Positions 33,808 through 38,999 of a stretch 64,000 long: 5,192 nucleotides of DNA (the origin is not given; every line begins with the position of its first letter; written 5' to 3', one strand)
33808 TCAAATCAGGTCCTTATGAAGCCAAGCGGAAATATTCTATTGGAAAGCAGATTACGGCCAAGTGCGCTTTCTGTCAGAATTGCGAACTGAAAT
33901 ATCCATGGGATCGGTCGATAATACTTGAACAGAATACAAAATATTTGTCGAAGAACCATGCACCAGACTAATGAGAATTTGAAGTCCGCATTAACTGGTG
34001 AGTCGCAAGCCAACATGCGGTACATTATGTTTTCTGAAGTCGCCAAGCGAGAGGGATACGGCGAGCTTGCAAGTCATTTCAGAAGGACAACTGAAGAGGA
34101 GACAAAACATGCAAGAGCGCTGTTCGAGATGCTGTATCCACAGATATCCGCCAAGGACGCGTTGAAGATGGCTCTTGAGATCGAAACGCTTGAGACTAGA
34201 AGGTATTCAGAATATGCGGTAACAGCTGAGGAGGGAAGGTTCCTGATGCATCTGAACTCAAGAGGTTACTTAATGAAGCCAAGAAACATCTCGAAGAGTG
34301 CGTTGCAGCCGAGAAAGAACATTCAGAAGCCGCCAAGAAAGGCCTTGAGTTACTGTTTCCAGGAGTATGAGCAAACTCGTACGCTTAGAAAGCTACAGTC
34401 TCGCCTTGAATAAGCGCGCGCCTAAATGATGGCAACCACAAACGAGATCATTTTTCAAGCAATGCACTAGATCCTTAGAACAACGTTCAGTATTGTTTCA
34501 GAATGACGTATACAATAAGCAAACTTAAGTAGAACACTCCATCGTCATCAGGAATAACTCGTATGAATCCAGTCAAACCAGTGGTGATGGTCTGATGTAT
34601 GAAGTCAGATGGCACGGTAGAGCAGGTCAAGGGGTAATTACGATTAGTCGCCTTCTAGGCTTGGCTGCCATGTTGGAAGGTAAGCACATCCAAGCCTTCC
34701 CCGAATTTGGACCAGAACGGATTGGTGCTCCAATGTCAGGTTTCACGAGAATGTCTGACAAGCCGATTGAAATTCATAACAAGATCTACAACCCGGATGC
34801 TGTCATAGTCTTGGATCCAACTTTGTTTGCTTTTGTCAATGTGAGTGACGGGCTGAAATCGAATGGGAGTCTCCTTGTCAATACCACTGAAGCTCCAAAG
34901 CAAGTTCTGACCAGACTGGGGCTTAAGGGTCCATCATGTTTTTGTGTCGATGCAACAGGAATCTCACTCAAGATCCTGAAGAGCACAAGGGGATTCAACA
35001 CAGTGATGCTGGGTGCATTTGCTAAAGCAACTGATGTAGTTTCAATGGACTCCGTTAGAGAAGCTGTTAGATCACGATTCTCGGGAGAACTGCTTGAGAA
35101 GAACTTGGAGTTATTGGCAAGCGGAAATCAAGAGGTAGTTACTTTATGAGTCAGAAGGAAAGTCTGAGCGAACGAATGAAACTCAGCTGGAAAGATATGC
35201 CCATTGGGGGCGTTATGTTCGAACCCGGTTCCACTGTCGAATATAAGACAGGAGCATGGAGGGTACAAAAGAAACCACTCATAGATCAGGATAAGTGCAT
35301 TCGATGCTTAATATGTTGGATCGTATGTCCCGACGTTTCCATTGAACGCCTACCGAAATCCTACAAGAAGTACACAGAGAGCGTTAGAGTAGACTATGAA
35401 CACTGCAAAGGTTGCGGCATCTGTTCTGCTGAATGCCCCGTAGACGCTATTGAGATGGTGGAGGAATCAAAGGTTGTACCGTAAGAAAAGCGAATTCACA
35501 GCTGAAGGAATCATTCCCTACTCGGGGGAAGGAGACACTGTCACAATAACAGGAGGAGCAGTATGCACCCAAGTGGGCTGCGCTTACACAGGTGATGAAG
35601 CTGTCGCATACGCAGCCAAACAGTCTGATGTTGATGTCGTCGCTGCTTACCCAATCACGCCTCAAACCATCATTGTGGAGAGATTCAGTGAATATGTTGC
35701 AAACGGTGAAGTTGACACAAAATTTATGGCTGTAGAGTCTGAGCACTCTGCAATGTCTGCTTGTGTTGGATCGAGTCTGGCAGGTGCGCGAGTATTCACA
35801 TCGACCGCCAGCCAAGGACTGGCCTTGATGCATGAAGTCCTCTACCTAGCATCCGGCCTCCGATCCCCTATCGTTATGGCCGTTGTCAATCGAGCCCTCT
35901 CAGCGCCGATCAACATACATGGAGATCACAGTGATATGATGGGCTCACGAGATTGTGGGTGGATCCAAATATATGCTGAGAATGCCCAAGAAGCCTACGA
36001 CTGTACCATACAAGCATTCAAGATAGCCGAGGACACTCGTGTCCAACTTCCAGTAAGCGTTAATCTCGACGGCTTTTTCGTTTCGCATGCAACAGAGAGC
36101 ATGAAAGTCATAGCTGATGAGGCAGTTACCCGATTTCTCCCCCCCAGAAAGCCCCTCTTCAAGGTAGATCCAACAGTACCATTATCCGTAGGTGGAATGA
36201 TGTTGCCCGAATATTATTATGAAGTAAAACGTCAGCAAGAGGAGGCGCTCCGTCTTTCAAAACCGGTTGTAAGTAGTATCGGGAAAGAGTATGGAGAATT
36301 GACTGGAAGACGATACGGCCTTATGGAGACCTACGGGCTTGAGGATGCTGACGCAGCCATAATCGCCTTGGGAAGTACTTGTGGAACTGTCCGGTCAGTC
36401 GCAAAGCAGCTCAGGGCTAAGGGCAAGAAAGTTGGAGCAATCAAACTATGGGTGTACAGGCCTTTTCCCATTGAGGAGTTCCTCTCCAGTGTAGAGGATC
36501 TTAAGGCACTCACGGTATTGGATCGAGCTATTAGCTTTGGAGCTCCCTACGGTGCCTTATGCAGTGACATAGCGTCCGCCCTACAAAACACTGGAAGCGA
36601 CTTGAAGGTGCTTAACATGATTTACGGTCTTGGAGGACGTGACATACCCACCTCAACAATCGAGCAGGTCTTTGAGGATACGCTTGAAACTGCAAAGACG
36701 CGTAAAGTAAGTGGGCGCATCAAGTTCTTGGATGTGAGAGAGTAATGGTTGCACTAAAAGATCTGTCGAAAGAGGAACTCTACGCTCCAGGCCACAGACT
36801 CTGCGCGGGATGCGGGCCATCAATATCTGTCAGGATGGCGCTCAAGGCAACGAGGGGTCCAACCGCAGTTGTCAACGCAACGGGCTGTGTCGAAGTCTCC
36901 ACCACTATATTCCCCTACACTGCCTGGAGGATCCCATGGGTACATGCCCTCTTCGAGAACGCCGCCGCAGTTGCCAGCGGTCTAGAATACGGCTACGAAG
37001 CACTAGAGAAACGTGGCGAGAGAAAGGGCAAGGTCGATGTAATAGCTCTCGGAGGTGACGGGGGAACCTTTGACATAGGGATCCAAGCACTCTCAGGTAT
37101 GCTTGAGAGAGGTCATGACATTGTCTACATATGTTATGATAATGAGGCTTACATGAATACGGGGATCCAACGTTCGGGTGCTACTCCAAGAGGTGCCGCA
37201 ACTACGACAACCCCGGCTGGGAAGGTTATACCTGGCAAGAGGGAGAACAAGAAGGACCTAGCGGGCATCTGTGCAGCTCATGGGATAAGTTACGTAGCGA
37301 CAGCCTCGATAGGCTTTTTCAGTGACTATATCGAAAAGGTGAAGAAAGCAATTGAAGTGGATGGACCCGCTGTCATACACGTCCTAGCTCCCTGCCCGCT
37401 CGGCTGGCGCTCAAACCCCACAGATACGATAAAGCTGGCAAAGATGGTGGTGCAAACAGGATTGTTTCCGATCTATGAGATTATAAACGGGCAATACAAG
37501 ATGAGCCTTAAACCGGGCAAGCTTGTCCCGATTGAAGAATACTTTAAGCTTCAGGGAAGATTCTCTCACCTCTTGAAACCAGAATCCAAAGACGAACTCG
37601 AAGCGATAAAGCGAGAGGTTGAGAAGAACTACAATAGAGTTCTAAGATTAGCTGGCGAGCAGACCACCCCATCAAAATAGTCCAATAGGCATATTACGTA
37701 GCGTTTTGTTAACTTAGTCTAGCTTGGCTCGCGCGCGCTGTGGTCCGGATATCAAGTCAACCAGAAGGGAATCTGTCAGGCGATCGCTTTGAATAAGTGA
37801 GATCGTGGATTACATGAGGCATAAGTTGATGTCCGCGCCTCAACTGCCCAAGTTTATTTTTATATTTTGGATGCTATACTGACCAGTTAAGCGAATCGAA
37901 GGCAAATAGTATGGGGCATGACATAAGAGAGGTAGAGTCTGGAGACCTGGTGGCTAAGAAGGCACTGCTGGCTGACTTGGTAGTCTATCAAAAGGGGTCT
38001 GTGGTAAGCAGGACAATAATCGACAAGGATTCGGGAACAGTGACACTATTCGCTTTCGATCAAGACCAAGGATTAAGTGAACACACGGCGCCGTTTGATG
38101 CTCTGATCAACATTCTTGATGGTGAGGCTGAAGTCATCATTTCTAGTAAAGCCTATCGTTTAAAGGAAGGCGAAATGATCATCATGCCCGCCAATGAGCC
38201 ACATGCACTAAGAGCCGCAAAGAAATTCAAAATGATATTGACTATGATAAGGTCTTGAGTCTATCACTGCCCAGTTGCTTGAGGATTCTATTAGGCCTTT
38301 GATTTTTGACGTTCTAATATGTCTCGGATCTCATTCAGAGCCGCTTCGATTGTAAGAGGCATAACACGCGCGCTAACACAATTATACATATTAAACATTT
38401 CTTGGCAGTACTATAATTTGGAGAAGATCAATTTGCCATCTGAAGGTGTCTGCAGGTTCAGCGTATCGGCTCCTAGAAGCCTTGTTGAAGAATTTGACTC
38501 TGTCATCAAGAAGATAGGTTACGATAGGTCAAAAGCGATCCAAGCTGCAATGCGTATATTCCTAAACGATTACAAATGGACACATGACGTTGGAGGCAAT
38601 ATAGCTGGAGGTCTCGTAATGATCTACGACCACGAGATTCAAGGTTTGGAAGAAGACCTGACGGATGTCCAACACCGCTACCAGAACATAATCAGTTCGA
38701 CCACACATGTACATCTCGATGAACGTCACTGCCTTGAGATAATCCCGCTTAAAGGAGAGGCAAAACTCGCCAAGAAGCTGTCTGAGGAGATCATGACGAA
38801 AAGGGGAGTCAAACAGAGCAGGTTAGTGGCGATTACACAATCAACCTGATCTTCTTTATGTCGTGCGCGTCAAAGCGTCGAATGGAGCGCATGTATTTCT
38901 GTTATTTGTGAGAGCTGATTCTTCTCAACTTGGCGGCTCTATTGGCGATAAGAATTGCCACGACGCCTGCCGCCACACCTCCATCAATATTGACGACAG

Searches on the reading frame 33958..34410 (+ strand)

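Call 31: search_protein_families(library=pfam, max_evalue=0.01, proteins=[window:33958-34410:+])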
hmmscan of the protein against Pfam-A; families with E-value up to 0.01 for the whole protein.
seq(151 aa): 2 families
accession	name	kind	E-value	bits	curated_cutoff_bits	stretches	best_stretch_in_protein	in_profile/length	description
PF02915.23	Rubrerythrin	-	2.3e-14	54.4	22.8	1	6-59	1-53/137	Rubrerythrin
PF00210.30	Ferritin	-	8e-05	23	24.5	1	6-59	2-55/142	Ferritin-like domain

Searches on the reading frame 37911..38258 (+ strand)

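Call 62: search_protein_families(library=pfam, max_evalue=0.001, proteins=[window:37911-38258:+])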
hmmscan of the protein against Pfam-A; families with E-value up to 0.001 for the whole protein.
window:37911-38258:+ (115 aa): 3 families
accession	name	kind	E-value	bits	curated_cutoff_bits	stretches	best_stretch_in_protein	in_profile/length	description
PF07883.17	Cupin_2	-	4.4e-09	36.4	27.2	1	56-112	12-68/70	Cupin domain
PF02311.25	AraC_binding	-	9.9e-06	25.8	21.1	1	48-104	9-65/135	AraC-like ligand binding domain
PF05899.18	Cupin_3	-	0.00082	19.5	23.5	0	40-99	3-63/74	EutQ-like cupin domain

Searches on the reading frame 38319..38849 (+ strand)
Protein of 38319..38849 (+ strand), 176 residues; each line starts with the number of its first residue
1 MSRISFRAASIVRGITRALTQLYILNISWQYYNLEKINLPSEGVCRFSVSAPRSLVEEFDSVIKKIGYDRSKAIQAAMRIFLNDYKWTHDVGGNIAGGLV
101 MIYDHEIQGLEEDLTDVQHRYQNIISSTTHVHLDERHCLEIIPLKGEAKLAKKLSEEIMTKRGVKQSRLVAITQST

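Call 62: search_protein_families(library=pfam, max_evalue=0.001, proteins=[window:38319-38849:+])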
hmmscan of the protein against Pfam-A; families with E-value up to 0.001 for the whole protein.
window:38319-38849:+ (176 aa): 1 family
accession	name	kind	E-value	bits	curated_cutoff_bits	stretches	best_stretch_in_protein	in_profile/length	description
PF08753.17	NikR_C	-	2.1e-27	95.6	22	1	96-170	1-75/77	NikR C terminal nickel binding domain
